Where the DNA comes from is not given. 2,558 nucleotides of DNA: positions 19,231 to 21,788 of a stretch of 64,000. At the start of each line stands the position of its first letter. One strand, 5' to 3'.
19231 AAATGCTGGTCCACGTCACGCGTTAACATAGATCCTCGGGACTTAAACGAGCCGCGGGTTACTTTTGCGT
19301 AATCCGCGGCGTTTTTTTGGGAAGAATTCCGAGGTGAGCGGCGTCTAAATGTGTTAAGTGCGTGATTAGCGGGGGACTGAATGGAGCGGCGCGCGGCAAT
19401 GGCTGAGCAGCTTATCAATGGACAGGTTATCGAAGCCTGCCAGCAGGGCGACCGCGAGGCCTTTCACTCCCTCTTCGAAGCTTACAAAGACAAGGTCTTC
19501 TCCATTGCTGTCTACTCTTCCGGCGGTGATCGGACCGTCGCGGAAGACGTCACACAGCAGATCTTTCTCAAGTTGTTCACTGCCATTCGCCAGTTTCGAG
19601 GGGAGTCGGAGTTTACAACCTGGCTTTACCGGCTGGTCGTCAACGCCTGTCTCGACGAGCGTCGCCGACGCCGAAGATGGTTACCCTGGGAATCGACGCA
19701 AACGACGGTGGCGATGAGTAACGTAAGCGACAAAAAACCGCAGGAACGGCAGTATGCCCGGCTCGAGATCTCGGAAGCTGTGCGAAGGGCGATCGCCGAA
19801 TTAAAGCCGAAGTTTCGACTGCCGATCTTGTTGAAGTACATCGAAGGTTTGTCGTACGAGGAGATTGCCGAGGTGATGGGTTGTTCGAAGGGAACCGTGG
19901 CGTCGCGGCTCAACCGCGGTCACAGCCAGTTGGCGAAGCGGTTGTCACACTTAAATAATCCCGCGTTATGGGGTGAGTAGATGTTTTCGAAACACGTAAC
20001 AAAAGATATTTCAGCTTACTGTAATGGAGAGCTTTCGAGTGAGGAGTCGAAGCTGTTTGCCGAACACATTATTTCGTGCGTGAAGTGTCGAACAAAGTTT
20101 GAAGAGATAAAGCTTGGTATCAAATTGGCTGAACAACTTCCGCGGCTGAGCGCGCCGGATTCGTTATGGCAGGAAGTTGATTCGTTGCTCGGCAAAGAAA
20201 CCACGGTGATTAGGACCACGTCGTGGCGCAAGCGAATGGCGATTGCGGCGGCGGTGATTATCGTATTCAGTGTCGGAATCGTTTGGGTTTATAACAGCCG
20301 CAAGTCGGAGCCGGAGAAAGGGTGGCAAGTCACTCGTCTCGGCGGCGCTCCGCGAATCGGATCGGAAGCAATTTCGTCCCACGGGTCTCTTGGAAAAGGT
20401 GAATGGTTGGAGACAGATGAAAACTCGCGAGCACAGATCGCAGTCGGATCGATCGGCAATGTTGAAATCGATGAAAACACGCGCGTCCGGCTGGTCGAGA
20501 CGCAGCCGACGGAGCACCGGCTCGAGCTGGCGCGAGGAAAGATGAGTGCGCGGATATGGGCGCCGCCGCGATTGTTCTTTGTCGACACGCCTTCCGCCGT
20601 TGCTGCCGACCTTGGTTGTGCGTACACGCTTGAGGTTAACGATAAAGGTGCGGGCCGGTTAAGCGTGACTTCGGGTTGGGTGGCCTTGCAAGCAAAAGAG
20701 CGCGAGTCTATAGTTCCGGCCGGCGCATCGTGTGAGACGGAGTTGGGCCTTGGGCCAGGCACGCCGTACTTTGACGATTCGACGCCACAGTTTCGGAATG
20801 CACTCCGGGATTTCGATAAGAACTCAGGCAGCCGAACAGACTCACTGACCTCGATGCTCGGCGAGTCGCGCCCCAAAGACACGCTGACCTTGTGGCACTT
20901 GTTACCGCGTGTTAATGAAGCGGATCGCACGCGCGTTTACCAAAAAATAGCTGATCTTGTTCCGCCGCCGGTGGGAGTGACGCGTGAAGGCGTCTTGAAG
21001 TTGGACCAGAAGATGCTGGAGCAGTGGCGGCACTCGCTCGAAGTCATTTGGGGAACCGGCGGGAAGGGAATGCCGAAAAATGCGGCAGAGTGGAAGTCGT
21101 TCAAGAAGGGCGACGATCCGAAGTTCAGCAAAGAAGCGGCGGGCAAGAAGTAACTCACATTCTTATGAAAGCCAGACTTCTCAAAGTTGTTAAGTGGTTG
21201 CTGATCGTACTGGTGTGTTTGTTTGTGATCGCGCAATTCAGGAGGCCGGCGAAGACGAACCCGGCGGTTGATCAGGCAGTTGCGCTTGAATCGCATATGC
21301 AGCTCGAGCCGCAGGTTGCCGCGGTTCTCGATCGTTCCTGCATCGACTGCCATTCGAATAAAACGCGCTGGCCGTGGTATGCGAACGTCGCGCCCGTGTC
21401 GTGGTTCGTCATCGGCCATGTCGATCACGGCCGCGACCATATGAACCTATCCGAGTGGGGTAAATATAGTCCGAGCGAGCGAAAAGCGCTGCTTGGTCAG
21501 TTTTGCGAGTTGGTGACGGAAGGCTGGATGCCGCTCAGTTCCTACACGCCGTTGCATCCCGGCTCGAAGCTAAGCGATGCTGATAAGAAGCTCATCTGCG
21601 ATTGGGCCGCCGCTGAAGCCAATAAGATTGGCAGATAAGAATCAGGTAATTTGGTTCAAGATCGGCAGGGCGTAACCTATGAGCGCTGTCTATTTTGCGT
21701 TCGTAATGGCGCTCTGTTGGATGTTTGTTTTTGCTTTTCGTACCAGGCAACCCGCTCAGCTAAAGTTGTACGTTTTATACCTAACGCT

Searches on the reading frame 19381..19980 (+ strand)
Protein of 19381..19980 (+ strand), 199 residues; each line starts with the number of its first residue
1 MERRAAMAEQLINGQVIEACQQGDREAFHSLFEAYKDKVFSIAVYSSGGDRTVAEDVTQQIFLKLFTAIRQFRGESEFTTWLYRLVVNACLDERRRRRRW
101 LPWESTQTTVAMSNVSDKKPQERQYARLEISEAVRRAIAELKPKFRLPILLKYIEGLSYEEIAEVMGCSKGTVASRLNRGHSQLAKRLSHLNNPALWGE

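Call 3: search_protein_families(library=pfam, proteins=[window:19381-19980:+], max_evalue=1)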
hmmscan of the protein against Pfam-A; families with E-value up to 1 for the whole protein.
window:19381-19980:+ (199 aa): 22 families
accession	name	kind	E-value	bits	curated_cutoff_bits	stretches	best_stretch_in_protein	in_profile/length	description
PF08281.18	Sigma70_r4_2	-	2.2e-16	59.7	25.7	1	132-180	2-50/54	Sigma-70, region 4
PF04542.20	Sigma70_r2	-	7.8e-16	58.1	24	1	31-99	1-70/71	Sigma-70 region 2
PF07638.17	Sigma70_ECF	-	1.3e-10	41.9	21.1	1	15-178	6-173/185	ECF sigma factor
PF04545.22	Sigma70_r4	-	1.2e-09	38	24.1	1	137-184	1-48/50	Sigma-70, region 4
PF13384.12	HTH_23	-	4.1e-06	26.9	24.6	1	146-179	7-40/50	Homeodomain-like domain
PF12645.13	HTH_16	-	6.5e-06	26.6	22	1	15-73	2-65/65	Helix-turn-helix domain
PF13518.12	HTH_28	-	0.00039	20.9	25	1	145-177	1-33/52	Helix-turn-helix domain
PF22233.2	PhyR_sigma-like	-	0.00085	19.5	27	1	139-178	2-41/50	Response regulator PhyR, sigma-like domain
PF13551.12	HTH_29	-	0.00089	19.7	28.1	1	147-177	2-33/64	Winged helix-turn helix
PF13936.12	HTH_38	-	0.0033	17.6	27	1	153-176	17-40/44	Helix-turn-helix domain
PF13404.12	HTH_AsnC-type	-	0.004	17.4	27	1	157-179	18-40/42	AsnC-type helix-turn-helix domain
PF13730.12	HTH_36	-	0.0044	17.2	25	1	158-178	27-47/55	Helix-turn-helix domain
PF02001.22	DUF134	-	0.0058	17.6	27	1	152-188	46-82/98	Protein of unknown function DUF134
PF00196.25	GerE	-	0.0068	16.4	23.5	1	149-174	10-35/57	Bacterial regulatory proteins, luxR family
PF06530.18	Phage_antitermQ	-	0.0095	16.3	26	1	138-191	60-113/118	Phage antitermination protein Q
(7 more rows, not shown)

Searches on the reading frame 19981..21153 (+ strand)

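Call 3: search_protein_families(library=pfam, proteins=[window:19981-21153:+], max_evalue=1)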
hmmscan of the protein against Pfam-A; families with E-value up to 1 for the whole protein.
window:19981-21153:+ (390 aa): 2 families
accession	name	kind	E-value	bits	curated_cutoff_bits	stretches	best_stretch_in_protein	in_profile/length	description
PF04773.18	FecR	-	2.5e-08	34.7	24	1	143-234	3-96/97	FecR protein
PF13490.11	zf-HC2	-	1.9e-05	25.1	22.2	1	5-37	3-35/35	Putative zinc-finger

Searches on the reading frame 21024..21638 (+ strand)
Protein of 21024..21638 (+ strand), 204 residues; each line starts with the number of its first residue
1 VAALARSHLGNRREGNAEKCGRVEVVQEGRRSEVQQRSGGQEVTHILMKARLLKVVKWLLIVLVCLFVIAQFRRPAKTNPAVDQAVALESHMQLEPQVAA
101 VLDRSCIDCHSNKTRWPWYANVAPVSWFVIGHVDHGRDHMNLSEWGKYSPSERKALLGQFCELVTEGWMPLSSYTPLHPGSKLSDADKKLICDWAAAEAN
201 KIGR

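Call 3: search_protein_families(library=pfam, proteins=[window:21024-21638:+], max_evalue=1)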
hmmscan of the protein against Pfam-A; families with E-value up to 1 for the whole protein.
window:21024-21638:+ (204 aa): 1 family
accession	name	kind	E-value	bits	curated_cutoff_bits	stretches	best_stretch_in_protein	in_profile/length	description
PF14376.11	Haem_bd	-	3.2e-41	140.9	27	1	66-196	2-132/133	Haem-binding domain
